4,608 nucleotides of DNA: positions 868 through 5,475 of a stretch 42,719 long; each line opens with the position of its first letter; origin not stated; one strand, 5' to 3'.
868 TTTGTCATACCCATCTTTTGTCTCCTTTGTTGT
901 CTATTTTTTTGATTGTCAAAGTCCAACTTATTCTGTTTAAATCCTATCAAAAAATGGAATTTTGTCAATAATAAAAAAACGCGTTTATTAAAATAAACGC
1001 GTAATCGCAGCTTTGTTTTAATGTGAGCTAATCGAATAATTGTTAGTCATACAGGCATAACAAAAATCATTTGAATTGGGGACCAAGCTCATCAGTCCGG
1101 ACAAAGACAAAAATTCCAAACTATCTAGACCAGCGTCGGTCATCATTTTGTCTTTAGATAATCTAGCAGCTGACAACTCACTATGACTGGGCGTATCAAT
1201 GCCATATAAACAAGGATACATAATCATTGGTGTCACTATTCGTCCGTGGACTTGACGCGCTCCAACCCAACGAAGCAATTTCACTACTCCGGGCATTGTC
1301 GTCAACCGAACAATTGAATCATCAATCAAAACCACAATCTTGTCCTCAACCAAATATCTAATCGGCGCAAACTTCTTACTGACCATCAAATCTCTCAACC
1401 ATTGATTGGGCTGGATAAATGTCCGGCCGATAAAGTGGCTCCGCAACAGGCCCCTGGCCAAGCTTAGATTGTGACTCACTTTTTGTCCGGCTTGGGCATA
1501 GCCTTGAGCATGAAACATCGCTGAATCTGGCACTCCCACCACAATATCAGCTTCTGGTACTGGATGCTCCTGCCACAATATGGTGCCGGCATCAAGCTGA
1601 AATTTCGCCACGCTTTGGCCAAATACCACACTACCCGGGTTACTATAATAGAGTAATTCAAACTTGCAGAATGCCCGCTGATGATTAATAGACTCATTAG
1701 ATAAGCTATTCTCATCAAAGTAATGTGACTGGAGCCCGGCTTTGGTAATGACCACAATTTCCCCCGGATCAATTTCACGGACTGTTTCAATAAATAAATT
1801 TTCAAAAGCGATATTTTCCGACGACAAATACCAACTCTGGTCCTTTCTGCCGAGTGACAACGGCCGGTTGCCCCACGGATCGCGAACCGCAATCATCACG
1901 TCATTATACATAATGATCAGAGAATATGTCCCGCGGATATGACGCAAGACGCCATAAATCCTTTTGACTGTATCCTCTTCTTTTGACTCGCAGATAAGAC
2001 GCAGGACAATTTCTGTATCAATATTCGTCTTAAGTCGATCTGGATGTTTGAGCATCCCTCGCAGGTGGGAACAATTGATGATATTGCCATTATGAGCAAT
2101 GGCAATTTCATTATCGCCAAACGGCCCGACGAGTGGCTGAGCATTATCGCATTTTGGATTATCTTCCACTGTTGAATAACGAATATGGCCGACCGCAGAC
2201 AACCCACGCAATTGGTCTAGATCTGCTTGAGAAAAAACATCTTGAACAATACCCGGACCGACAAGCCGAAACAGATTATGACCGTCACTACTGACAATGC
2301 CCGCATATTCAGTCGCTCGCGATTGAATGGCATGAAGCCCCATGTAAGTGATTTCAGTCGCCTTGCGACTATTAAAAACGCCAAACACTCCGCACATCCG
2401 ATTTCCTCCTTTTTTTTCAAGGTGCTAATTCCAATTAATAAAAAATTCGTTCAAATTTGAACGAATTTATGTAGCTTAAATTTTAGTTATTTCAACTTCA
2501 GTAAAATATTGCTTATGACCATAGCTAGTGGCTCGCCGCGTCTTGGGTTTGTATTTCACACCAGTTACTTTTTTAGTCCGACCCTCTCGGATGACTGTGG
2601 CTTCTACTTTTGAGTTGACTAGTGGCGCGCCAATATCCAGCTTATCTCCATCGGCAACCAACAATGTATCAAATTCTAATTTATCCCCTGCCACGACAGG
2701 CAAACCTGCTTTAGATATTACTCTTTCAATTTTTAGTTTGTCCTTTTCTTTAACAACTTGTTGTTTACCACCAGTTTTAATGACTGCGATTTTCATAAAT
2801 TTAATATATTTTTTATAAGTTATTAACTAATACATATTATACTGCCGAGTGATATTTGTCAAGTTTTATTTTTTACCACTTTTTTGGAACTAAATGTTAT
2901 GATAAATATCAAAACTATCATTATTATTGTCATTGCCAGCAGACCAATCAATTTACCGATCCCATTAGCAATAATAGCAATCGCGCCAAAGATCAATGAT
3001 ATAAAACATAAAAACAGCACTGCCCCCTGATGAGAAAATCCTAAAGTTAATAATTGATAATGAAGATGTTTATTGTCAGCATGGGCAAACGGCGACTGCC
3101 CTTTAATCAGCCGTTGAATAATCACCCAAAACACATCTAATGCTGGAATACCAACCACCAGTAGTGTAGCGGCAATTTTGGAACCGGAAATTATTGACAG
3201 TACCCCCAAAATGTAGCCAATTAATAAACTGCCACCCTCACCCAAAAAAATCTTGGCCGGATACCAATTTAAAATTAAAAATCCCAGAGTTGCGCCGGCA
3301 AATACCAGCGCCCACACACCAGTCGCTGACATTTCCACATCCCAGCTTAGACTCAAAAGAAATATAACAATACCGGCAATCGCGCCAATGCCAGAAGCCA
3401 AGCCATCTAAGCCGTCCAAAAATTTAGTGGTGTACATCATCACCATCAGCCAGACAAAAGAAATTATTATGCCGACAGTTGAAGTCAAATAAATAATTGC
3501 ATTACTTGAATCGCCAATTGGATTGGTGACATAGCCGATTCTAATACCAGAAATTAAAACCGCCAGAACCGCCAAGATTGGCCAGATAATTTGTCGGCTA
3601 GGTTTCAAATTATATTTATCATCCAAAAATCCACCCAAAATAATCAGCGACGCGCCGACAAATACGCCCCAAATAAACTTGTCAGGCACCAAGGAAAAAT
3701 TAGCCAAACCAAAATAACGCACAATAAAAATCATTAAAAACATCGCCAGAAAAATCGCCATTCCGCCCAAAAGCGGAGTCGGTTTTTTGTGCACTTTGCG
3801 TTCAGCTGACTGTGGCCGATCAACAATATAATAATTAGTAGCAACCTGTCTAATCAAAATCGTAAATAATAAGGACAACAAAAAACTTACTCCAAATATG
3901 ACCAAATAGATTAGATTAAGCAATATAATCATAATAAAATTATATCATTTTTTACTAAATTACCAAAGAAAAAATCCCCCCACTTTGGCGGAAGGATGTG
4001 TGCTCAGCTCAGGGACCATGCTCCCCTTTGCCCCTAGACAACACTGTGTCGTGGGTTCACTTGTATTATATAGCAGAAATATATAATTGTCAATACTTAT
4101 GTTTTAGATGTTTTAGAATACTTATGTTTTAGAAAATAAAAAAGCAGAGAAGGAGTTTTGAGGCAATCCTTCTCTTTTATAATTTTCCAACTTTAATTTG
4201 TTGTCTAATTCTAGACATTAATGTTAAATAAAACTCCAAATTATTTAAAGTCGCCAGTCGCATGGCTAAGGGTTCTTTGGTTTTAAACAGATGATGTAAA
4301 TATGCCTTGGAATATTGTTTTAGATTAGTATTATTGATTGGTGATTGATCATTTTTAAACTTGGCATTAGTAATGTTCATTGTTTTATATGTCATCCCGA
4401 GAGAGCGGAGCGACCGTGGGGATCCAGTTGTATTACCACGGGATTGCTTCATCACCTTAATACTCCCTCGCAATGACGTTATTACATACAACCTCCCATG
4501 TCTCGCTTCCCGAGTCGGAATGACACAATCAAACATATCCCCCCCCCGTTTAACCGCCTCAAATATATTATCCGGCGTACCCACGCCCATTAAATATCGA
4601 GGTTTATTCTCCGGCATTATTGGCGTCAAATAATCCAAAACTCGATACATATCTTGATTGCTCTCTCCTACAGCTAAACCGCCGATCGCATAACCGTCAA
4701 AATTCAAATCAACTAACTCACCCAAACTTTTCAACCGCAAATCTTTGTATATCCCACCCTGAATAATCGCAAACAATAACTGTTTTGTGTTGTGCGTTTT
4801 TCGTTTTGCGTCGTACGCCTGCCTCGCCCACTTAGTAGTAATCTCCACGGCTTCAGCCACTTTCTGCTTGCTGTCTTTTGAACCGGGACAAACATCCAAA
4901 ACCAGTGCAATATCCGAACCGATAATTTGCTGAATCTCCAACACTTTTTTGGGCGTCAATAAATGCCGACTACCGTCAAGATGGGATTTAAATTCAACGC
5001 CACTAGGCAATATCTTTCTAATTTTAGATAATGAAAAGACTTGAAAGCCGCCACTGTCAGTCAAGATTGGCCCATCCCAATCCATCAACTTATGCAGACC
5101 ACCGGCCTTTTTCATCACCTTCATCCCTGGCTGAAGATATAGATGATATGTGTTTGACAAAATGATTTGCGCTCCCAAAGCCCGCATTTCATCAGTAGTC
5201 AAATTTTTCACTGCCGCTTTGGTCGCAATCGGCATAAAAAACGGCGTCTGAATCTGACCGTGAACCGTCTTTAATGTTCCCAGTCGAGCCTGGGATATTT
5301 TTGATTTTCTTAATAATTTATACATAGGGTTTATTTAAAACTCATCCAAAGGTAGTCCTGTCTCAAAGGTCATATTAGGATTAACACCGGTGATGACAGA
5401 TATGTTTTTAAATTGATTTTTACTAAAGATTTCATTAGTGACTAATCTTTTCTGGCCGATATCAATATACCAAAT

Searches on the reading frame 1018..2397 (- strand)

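Call 38: search_protein_families(library=pfam, proteins=[window:1018-2397:-], max_evalue=0.00001)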
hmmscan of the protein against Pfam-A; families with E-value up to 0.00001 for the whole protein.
window:1018-2397:- (459 aa): 2 families
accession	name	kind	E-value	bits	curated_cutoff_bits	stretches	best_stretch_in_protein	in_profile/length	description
PF13537.11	GATase_7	-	3.8e-16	59.7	25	1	84-198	11-121/123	Glutamine amidotransferase domain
PF13522.11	GATase_6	-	8.8e-14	52.1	27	1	67-194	12-130/130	Glutamine amidotransferase domain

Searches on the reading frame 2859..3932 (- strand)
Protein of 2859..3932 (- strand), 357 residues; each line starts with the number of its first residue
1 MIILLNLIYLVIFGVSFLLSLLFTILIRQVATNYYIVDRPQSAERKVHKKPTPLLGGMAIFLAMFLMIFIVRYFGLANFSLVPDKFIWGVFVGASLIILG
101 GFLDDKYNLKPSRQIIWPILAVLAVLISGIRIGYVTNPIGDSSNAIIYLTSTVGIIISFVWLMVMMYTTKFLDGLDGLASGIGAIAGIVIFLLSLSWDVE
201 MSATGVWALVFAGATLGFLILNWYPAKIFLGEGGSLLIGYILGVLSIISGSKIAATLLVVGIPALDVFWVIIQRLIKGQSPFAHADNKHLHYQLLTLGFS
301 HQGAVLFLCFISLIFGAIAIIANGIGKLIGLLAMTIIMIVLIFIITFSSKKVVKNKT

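Call 38: search_protein_families(library=pfam, proteins=[window:2859-3932:-], max_evalue=0.00001)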
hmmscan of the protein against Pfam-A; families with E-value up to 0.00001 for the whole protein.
window:2859-3932:- (357 aa): 1 family
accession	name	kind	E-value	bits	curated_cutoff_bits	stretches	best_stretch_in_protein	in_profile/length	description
PF00953.26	Glycos_transf_4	-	7.5e-28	98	27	1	88-249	2-159/160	Glycosyl transferase family 4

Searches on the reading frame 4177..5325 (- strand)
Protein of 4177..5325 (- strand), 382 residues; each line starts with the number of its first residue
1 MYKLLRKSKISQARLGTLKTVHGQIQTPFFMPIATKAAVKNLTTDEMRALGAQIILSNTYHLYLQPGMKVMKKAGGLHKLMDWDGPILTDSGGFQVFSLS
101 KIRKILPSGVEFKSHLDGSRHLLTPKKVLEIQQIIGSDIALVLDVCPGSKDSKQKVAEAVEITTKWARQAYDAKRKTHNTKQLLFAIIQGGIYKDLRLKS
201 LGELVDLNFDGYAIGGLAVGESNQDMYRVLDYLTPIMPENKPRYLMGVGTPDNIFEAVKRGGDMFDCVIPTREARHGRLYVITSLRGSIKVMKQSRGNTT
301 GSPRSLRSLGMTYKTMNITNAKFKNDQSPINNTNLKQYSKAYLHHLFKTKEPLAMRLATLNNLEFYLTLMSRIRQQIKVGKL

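Call 14: search_protein_families(library=pfam, proteins=[window:4177-5325:-], max_evalue=0.01)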
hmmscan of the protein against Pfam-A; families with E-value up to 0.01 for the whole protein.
window:4177-5325:- (382 aa): 1 family
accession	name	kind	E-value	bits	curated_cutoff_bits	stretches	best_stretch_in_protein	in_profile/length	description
PF01702.25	TGT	-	1.7e-139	465.3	26.3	1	12-382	2-344/357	Queuine tRNA-ribosyltransferase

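Call 41: search_solved_structures(query=window:4177-5325:-, show_alignments=1, max_evalue=1e-20)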
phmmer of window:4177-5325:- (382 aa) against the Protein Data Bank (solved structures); distinct sequences matched with E-value up to 1e-20: 50.
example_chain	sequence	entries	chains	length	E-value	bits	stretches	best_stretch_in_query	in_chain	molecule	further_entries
1ozm_A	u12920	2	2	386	1.5e-99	336.8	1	11-280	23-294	Queuine tRNA-ribosyltransferase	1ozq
6ygl_A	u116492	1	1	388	2.9e-99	335.8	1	11-280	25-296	Queuine tRNA-ribosyltransferase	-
5n6f_A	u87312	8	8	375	3.3e-99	335.6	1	11-280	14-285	Queuine tRNA-ribosyltransferase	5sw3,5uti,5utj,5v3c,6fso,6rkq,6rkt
5i00_A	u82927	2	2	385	3.8e-99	335.5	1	11-280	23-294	Queuine tRNA-ribosyltransferase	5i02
1y5v_A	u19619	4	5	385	3.8e-99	335.5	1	11-280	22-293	Queuine tRNA-ribosyltransferase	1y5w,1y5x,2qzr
1enu_A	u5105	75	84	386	3.8e-99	335.4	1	11-280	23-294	TRNA-GUANINE TRANSGLYCOSYLASE | QUEUINE TRNA-RIBOSYLTRANSFERASE | TRNA-GUANINE-TRANSGLYCOSYLASE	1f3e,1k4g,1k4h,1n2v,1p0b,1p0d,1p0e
4kwo_A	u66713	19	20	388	3.9e-99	335.4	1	11-280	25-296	Queuine tRNA-ribosyltransferase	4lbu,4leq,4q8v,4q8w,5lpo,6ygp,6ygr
2oko_A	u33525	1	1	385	9.9e-99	334.1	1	11-280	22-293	Queuine tRNA-ribosyltransferase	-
2pot_A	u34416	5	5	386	1e-98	334.1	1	11-280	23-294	Queuine tRNA-ribosyltransferase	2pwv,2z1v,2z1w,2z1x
1efz_A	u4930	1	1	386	1e-98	334.1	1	11-280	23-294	TRNA-GUANINE TRANSGLYCOSYLASE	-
3unt_A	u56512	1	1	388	1e-98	334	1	11-280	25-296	Queuine tRNA-ribosyltransferase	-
1pxg_A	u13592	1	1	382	1.3e-98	333.7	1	11-280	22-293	Queuine tRNA-ribosyltransferase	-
4hsh_A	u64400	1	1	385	1.4e-98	333.6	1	11-280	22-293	Queuine tRNA-ribosyltransferase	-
3bl3_A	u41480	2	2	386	1.4e-98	333.6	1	11-280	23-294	Queuine tRNA-ribosyltransferase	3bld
6yfx_A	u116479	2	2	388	1.4e-98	333.6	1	11-280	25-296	Queuine tRNA-ribosyltransferase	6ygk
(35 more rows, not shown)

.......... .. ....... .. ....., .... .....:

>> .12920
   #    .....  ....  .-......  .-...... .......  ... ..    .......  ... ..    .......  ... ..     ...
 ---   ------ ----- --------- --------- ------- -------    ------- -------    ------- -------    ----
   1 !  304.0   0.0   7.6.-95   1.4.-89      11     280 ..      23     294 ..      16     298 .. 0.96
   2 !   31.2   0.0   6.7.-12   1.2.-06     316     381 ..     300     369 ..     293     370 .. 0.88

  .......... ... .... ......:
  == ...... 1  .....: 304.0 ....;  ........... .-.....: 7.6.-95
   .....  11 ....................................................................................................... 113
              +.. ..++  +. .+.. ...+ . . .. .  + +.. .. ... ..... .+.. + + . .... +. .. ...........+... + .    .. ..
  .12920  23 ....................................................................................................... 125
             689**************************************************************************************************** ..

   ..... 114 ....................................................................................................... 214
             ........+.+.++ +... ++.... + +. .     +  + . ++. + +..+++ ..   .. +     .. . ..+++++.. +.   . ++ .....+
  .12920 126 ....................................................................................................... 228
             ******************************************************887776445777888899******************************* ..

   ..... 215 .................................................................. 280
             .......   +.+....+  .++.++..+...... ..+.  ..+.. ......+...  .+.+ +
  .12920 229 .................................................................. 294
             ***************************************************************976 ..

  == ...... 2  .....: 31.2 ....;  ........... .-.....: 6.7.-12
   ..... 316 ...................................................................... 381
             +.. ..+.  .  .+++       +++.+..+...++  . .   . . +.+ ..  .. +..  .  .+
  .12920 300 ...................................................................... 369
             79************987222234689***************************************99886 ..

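Call 86: search_protein_families(library=ncbifam, proteins=[window:4177-5325:-], max_evalue=0.01)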
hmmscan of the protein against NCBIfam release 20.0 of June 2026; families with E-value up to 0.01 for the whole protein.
window:4177-5325:- (382 aa): 4 families
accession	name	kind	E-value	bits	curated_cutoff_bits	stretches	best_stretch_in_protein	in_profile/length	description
TIGR00430.1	Q_tRNA_tgt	equivalog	1.1e-137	458.9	306.75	1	8-380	5-350/368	tRNA guanosine(34) transglycosylase Tgt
TIGR00449.1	tgt_general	superfamily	9.9e-133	442.5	47.6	1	7-381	4-350/367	tRNA-guanine transglycosylase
TIGR00432.2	arcsn_tRNA_tgt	equivalog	1.3e-43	149.1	350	1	11-279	8-257/441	tRNA guanosine(15) transglycosylase TgtA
NF041059.1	DpdA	equivalog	0.00059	18.8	200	1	150-274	142-263/406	tRNA-guanine transglycosylase DpdA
